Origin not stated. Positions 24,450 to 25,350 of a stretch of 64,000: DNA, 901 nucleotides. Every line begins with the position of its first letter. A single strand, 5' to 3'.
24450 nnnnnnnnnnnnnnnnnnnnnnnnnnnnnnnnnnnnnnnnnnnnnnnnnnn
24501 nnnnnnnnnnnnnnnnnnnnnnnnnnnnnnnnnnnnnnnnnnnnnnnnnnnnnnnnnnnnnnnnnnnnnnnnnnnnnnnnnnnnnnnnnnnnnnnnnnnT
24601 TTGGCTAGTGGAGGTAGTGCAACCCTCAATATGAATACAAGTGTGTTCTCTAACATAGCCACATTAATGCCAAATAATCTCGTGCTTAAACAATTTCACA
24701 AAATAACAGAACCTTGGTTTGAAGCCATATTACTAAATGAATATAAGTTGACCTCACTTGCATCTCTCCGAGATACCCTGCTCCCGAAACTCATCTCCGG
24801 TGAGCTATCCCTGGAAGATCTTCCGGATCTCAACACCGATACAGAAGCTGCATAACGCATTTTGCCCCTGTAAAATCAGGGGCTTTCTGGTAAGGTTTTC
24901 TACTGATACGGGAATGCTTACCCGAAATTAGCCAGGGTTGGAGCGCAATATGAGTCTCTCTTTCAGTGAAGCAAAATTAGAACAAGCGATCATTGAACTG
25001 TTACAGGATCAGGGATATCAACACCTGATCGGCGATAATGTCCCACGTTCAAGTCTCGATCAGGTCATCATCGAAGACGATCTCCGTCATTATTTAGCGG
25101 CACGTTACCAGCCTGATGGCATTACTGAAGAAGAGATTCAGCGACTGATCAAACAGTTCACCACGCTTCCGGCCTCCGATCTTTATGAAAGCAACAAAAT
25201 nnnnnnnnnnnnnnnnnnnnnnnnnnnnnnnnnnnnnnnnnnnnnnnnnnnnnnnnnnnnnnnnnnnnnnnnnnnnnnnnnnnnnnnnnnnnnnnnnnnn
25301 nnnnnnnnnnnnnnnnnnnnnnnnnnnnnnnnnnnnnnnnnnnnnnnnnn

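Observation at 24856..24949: Hairpin between hsdS and hsdR suggests hsdR is a separate transcription unit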

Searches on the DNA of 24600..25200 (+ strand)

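Call 6: search_dna_similar(query=window:24600-25200:+, collection=ecoli_genomes, mode=near, max_rows=20)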
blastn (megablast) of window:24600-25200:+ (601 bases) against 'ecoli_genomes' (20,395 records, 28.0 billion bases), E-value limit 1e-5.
Records with a match: 861; places in all: 886; records where one place covers at least 80% of the query: 60.
Genomes with a match: 861 of 5426; with a place that covers at least 80% of the query: 60. Places per genome that has any: lowest 1, median 1, highest 3. On chromosomes: 886 places; on plasmids: 0.
Best place of each record, by identity: >=99% 57; 95-99% 770; 90-95% 34.
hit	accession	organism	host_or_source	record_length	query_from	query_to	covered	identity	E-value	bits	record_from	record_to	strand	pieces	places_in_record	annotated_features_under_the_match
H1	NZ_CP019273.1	Escherichia coli strain 13P477T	pig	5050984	1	601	100%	100.0%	0e+0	1110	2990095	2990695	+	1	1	restriction endonuclease subunit S | type I restriction endonuclease subunit R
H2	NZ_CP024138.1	Escherichia coli strain 14EC020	clinical patient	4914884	1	601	100%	100.0%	0e+0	1110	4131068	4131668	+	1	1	restriction endonuclease subunit S | type I restriction endonuclease subunit R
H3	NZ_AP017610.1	Escherichia coli strain 20Ec-P-124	Sus scrofa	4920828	1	601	100%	100.0%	0e+0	1110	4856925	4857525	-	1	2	restriction endonuclease subunit S | type I restriction endonuclease subunit R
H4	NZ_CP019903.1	Escherichia coli strain MDR_56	Homo sapiens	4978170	1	601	100%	100.0%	0e+0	1110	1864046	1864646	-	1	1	restriction endonuclease subunit S | type I restriction endonuclease subunit R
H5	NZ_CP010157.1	Escherichia coli strain D10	dog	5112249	1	601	100%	100.0%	0e+0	1110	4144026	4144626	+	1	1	restriction endonuclease subunit S | type I restriction endonuclease subunit R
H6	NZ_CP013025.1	Escherichia coli strain 2009C-3133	Homo sapiens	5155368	1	601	100%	100.0%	0e+0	1110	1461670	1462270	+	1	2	restriction endonuclease subunit S | type I restriction endonuclease subunit R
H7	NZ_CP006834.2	Escherichia coli APEC O2-211 strain APEC O2-211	Gallus gallus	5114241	1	601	100%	100.0%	0e+0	1110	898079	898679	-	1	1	restriction endonuclease subunit S | type I restriction endonuclease subunit R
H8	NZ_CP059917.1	Escherichia coli strain 64.1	Turkey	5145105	1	601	100%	100.0%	0e+0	1110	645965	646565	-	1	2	restriction endonuclease subunit S | type I restriction endonuclease subunit R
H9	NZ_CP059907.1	Escherichia coli strain 181.1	Turkey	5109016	1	601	100%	100.0%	0e+0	1110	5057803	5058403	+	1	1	restriction endonuclease subunit S | type I restriction endonuclease subunit R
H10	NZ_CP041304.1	Escherichia coli strain MSHS 133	Homo sapiens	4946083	1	601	100%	100.0%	0e+0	1110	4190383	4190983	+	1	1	restriction endonuclease subunit S | type I restriction endonuclease subunit R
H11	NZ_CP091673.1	Escherichia coli strain KKo009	river water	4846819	1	601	100%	100.0%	0e+0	1110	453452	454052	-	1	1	restriction endonuclease subunit S | type I restriction endonuclease subunit R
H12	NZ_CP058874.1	Escherichia coli strain STLEFF_47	Stanley WWTPs_47 WWTPs effluent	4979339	1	601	100%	100.0%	0e+0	1110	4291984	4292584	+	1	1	restriction endonuclease subunit S | type I restriction endonuclease subunit R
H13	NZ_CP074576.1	Escherichia coli strain CS18F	Chicken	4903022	1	601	100%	100.0%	0e+0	1110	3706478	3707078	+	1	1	restriction endonuclease subunit S | type I restriction endonuclease subunit R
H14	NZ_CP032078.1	Escherichia coli strain CT30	Avian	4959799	1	601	100%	100.0%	0e+0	1110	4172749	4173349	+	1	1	restriction endonuclease subunit S | type I restriction endonuclease subunit R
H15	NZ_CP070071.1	Escherichia coli strain FDAARGOS_1287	Homo sapiens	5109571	1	601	100%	100.0%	0e+0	1110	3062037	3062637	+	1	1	restriction endonuclease subunit S | type I restriction endonuclease subunit R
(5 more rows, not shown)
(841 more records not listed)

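Call 8: get_annotated_region(hit=H1, flank=6000)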
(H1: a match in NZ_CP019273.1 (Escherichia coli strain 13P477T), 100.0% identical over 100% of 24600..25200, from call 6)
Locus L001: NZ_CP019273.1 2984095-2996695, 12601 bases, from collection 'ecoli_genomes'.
description: Escherichia coli strain 13P477T chromosome, complete genome
organism: Escherichia coli strain 13P477T (NCBI taxid 562)
replicon: chromosome; assembly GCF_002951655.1
host: pig; source: stool; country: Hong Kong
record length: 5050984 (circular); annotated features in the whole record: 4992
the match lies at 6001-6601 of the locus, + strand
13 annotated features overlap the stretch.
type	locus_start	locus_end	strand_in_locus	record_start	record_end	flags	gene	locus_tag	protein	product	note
CDS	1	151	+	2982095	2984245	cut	btsT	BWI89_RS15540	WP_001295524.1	pyruvate/proton symporter BtsT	-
CDS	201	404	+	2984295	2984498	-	yjiX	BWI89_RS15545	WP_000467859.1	YbdD/YjiX family protein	-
CDS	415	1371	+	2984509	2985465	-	yjiA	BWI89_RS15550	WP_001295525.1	GTPase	-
CDS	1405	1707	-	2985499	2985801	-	-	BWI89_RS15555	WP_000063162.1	BrnA antitoxin family protein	-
CDS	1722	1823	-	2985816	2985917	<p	-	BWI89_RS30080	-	BrnT family toxin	incomplete; partial in the middle of a contig; missing C-terminus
CDS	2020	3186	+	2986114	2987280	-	-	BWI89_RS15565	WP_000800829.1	restriction endonuclease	-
CDS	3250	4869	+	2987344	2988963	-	-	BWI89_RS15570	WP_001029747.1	type I restriction-modification system subunit M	-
CDS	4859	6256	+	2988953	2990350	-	-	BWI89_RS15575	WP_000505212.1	restriction endonuclease subunit S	-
CDS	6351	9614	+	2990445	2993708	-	-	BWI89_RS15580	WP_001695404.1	type I restriction endonuclease subunit R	-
CDS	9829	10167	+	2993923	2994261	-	symE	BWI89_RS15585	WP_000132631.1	endoribonuclease SymE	-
CDS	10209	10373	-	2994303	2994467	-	yjiS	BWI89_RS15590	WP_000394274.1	DUF1127 domain-containing protein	-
CDS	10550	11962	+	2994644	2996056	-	yjiR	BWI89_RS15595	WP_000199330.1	PLP-dependent aminotransferase family protein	-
CDS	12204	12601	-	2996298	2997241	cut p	-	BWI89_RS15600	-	Rpn family recombination-promoting nuclease/putative transposase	frameshifted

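Call 9: search_dna_similar(query=window:24830-25130:+, collection=ecoli_genomes, mode=distant, max_rows=40, rows=spread)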
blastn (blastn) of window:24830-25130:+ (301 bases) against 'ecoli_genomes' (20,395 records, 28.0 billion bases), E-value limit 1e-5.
Records with a match: 861; places in all: 886; records where one place covers at least 80% of the query: 861.
Genomes with a match: 861 of 5426; with a place that covers at least 80% of the query: 861. Places per genome that has any: lowest 1, median 1, highest 3. On chromosomes: 886 places; on plasmids: 0.
Best place of each record, by identity: >=99% 65; 95-99% 796.
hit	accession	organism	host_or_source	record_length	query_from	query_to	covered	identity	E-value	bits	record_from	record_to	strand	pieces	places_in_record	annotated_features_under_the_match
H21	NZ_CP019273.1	Escherichia coli strain 13P477T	pig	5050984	1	301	100%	100.0%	1e-151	544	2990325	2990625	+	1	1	type I restriction endonuclease subunit R | restriction endonuclease subunit S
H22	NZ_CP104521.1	Escherichia coli strain E5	Poultry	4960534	1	301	100%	100.0%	1e-151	544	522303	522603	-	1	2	type I restriction endonuclease subunit R | restriction endonuclease subunit S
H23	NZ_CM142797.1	Escherichia coli strain GPEC1031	chicken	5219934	1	301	100%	100.0%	1e-151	544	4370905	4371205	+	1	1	type I restriction endonuclease subunit R | restriction endonuclease subunit S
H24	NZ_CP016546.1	Escherichia coli strain O177:H21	Homo sapiens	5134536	1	301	100%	98.7%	3e-146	526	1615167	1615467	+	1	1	type I restriction endonuclease subunit R | restriction endonuclease subunit S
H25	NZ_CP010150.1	Escherichia coli strain D7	dog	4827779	1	301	100%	98.3%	1e-144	521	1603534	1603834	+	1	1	type I restriction endonuclease subunit R | restriction endonuclease subunit S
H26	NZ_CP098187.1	Escherichia coli strain Z0117EC0117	Canis lupus familiaris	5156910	1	301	100%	98.3%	1e-144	521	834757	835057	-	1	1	type I restriction endonuclease subunit R | restriction endonuclease subunit S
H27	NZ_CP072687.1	Escherichia coli strain YP3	Canis lupus familiaris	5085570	1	301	100%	98.3%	1e-144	521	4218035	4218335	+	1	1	type I restriction endonuclease subunit R | restriction endonuclease subunit S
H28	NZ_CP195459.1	Escherichia coli strain 22AR0747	Homo sapiens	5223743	1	301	100%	98.3%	1e-144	521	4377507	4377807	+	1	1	type I restriction endonuclease subunit R | restriction endonuclease subunit S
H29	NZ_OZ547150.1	Escherichia coli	Homo sapiens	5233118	1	301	100%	98.3%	1e-144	521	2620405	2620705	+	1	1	type I restriction endonuclease subunit R | restriction endonuclease subunit S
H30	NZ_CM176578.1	Escherichia coli strain fS10a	Homo sapiens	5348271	1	301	100%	98.3%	1e-144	521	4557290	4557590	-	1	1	type I restriction endonuclease subunit R | restriction endonuclease subunit S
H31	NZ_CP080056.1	Escherichia coli strain 18SZHZ655Rt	Homo sapiens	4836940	1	301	100%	98.0%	2e-143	517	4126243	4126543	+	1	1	type I restriction endonuclease subunit R | restriction endonuclease subunit S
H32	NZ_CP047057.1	Escherichia coli NC101 strain NC101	Mus musculus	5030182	1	301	100%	98.0%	2e-143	517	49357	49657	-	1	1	type I restriction endonuclease subunit R | restriction endonuclease subunit S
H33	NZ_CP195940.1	Escherichia coli strain C10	Water sample from the Juan Diaz River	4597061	1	301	100%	98.0%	2e-143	517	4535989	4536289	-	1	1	type I restriction endonuclease subunit R | restriction endonuclease subunit S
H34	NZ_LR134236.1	Escherichia coli strain NCTC9008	missing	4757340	1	301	100%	98.0%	2e-143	517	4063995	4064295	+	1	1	type I restriction endonuclease subunit R | restriction endonuclease subunit S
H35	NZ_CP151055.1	Escherichia coli strain 20KM2228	Cat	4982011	1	301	100%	97.7%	7e-142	512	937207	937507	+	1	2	type I restriction endonuclease subunit R | restriction endonuclease subunit S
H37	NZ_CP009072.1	Escherichia coli ATCC 25922 strain ATCC 25922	human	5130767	1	301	100%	97.3%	9e-141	508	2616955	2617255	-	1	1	type I restriction endonuclease subunit R | restriction endonuclease subunit S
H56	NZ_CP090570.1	Escherichia coli strain BY63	wastewater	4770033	1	301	100%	97.0%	4e-139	503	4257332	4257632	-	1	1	type I restriction endonuclease subunit R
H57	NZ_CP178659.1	Escherichia coli strain VTB96933v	Chicken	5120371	1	301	100%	96.7%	5e-138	499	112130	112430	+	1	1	type I restriction endonuclease subunit R | restriction endonuclease subunit S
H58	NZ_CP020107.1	Escherichia coli strain 13E0767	cattle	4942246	1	301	100%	95.3%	1e-132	480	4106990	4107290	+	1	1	type I restriction endonuclease subunit R | restriction endonuclease subunit S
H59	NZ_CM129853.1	Escherichia coli strain SW071619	wastewater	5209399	12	301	96%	95.2%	1e-126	461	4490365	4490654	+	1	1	type I restriction endonuclease subunit R | restriction endonuclease subunit S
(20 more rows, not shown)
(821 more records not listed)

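Call 10: get_annotated_region(hit=H58, flank=400)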
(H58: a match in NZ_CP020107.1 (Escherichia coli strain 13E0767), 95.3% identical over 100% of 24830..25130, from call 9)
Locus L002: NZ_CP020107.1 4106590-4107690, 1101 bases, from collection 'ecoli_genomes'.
description: Escherichia coli strain 13E0767 chromosome, complete genome
organism: Escherichia coli strain 13E0767 (NCBI taxid 562)
replicon: chromosome; assembly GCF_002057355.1
host: -; source: cattle; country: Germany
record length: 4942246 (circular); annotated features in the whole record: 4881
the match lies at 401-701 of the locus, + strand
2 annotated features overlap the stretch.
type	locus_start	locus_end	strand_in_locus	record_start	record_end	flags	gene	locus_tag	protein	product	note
CDS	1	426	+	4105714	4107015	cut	-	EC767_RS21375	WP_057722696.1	restriction endonuclease subunit S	-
CDS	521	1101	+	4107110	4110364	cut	-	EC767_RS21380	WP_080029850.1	type I restriction endonuclease subunit R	-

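Call 11: get_annotated_region(hit=H59, flank=400)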
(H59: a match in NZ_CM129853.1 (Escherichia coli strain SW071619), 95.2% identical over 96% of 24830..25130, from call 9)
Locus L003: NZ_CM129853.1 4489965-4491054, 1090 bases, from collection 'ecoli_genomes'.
description: Escherichia coli strain SW071619 chromosome, whole genome shotgun sequence
organism: Escherichia coli strain SW071619 (NCBI taxid 562)
replicon: chromosome; assembly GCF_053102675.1
host: -; source: wastewater; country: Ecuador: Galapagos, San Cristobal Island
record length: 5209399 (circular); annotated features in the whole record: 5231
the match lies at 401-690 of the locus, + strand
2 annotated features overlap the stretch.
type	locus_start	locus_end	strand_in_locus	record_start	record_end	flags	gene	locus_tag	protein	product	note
CDS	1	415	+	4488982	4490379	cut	-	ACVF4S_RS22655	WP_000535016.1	restriction endonuclease subunit S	-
CDS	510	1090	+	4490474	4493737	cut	-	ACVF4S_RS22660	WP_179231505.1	type I restriction endonuclease subunit R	-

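Call 12: get_annotated_region(hit=H57, flank=400)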
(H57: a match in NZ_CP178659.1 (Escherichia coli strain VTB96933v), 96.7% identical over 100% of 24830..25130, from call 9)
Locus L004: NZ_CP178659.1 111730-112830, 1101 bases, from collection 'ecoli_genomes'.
description: Escherichia coli strain VTB96933v chromosome, complete genome
organism: Escherichia coli strain VTB96933v (NCBI taxid 562)
replicon: chromosome; assembly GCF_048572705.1
host: Chicken; source: -; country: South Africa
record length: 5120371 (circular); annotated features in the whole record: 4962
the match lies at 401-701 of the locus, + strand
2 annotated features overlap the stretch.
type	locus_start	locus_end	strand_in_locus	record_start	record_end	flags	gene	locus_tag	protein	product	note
CDS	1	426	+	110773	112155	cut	-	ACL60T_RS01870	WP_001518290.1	restriction endonuclease subunit S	-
CDS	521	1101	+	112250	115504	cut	-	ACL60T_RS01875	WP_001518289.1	type I restriction endonuclease subunit R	-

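Call 13: get_annotated_region(hit=H56, flank=400)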
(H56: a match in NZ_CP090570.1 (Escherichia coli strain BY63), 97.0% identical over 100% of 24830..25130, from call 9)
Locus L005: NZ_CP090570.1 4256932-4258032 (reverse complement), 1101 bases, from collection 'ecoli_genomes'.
description: Escherichia coli strain BY63 chromosome, complete genome
organism: Escherichia coli strain BY63 (NCBI taxid 562)
replicon: chromosome; assembly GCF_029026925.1
host: -; source: wastewater; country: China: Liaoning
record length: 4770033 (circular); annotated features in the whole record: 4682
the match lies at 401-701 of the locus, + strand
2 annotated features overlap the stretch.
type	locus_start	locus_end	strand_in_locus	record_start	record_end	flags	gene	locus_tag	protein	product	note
CDS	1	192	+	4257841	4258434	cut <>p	-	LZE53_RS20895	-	restriction endonuclease subunit S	incomplete; partial in the middle of a contig; missing N-terminus and C-terminus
CDS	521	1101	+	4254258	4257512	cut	-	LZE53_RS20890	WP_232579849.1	type I restriction endonuclease subunit R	-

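Call 14: get_annotated_region(hit=H37, flank=400)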
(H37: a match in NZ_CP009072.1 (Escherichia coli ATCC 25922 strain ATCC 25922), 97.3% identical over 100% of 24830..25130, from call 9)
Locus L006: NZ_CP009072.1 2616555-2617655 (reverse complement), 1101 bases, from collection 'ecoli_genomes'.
description: Escherichia coli ATCC 25922 chromosome, complete genome
organism: Escherichia coli ATCC 25922 strain ATCC 25922 (NCBI taxid 1322345)
replicon: chromosome; assembly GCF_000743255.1
host: -; source: human; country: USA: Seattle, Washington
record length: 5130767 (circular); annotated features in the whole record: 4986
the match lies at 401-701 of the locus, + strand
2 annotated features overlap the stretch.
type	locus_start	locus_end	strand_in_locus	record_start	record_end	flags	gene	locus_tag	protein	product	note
CDS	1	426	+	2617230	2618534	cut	-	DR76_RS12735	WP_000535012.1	restriction endonuclease subunit S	-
CDS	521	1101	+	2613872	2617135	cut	-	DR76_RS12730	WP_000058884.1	type I restriction endonuclease subunit R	-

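Call 15: get_annotated_region(hit=H32, flank=400)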
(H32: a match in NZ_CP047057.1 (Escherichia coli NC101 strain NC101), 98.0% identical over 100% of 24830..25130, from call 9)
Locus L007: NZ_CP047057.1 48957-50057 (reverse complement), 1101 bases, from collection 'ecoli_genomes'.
description: Escherichia coli NC101 chromosome, complete genome
organism: Escherichia coli NC101 strain NC101 (NCBI taxid 753642)
replicon: chromosome; assembly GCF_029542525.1
host: Mus musculus; source: -; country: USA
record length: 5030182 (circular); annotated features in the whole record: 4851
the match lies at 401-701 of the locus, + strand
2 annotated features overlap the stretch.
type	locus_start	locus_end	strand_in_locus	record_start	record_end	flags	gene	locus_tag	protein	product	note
CDS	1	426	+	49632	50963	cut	-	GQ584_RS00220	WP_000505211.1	restriction endonuclease subunit S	-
CDS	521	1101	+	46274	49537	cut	-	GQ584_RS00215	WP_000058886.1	type I restriction endonuclease subunit R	-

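Call 16: get_annotated_region(hit=H24, flank=400)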
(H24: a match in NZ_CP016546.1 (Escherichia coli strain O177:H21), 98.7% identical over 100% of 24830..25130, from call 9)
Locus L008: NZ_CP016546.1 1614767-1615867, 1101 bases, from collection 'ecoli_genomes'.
description: Escherichia coli strain O177:H21 chromosome, complete genome
organism: Escherichia coli strain O177:H21 (NCBI taxid 562)
replicon: chromosome; assembly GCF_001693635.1
host: Homo sapiens; source: feces; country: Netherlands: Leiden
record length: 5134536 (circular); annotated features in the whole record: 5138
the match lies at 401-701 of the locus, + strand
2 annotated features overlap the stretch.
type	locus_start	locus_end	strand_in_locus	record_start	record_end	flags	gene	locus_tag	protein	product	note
CDS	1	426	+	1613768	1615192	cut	-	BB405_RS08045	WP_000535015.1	restriction endonuclease subunit S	-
CDS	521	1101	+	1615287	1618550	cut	-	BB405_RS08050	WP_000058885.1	type I restriction endonuclease subunit R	-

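Call 43: search_dna_similar(query=window:24840-25100:+, collection=plasmids, mode=distant, max_rows=30, rows=spread)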
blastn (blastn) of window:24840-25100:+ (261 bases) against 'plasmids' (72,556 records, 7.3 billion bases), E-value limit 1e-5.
Records with a match: 1; places in all: 1; records where one place covers at least 80% of the query: 1.
Best place of each record, by identity: 95-99% 1.
By first word of the organism name: Escherichia 1.
By predicted mobility (MOB-suite, as given by PLSDB): non-mobilizable 1.
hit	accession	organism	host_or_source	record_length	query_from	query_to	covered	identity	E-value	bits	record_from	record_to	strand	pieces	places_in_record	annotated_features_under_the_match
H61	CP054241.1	Escherichia coli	Homo sapiens,bone infection of foot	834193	1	261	100%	97.7%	2e-122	444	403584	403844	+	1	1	type I restriction endonuclease subunit R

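Call 56: search_dna_similar(query=window:24856-24930:+, collection=ecoli_genomes, mode=distant, max_rows=12, rows=spread, max_evalue=0.01)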
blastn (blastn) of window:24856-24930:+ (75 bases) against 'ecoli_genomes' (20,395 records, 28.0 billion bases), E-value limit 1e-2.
Records with a match: 861; places in all: 886; records where one place covers at least 80% of the query: 861.
Genomes with a match: 861 of 5426; with a place that covers at least 80% of the query: 861. Places per genome that has any: lowest 1, median 1, highest 3. On chromosomes: 886 places; on plasmids: 0.
Best place of each record, by identity: >=99% 57; 95-99% 764; 80-90% 40.
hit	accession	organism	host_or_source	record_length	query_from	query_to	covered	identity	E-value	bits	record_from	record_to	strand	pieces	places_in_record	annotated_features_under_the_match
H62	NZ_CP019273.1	Escherichia coli strain 13P477T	pig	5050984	1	75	100%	100.0%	1e-29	136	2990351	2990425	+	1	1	none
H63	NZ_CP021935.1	Escherichia coli strain AR_0055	missing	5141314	1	75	100%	98.7%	4e-28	132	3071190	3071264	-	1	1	none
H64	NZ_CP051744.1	Escherichia coli strain SCU-484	Homo sapiens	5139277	1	75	100%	98.7%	4e-28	132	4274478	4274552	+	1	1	none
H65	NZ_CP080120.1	Escherichia coli strain M24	Homo sapiens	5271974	1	75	100%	98.7%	4e-28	132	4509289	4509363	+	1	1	none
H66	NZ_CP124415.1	Escherichia coli strain AVS0223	environmental: river near WWTP effluent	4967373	1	75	100%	98.7%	4e-28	132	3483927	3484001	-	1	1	none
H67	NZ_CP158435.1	Escherichia coli strain ATCC BAA-2469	Homo sapiens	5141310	1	75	100%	98.7%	4e-28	132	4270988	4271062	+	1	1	none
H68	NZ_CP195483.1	Escherichia coli strain 21AR0807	Homo sapiens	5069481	1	75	100%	98.7%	4e-28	132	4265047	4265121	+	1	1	none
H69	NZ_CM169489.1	Escherichia coli strain EC12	Homo sapiens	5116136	1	75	100%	98.7%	4e-28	132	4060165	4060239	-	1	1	none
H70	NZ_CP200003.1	Escherichia coli strain CREC-36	Homo sapiens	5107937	1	75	100%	98.7%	4e-28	132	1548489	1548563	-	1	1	none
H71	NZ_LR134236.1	Escherichia coli strain NCTC9008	missing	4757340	1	75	100%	98.7%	4e-28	132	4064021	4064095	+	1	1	none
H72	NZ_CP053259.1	Escherichia coli strain GF3-3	Guinea fowl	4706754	1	75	100%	97.3%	5e-27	127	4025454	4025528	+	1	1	none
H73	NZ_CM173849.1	Escherichia coli strain 1332KP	Homo sapiens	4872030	1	75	100%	89.3%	7e-19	100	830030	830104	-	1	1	none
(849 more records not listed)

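Call 73: build_rna_model(alignment_id=A3, structure=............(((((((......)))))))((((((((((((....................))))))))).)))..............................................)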
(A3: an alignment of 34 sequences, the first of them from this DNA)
Model R1 built from alignment A3 (34 sequences, 123 columns); structure: as given.
model positions 101; base pairs 19; branch points 1; effective number of sequences 1.22; information 0.59 bits per position. Calibrated on 0.2 Mb of random sequence (short: E-values are rough).
structure used (alignment columns):
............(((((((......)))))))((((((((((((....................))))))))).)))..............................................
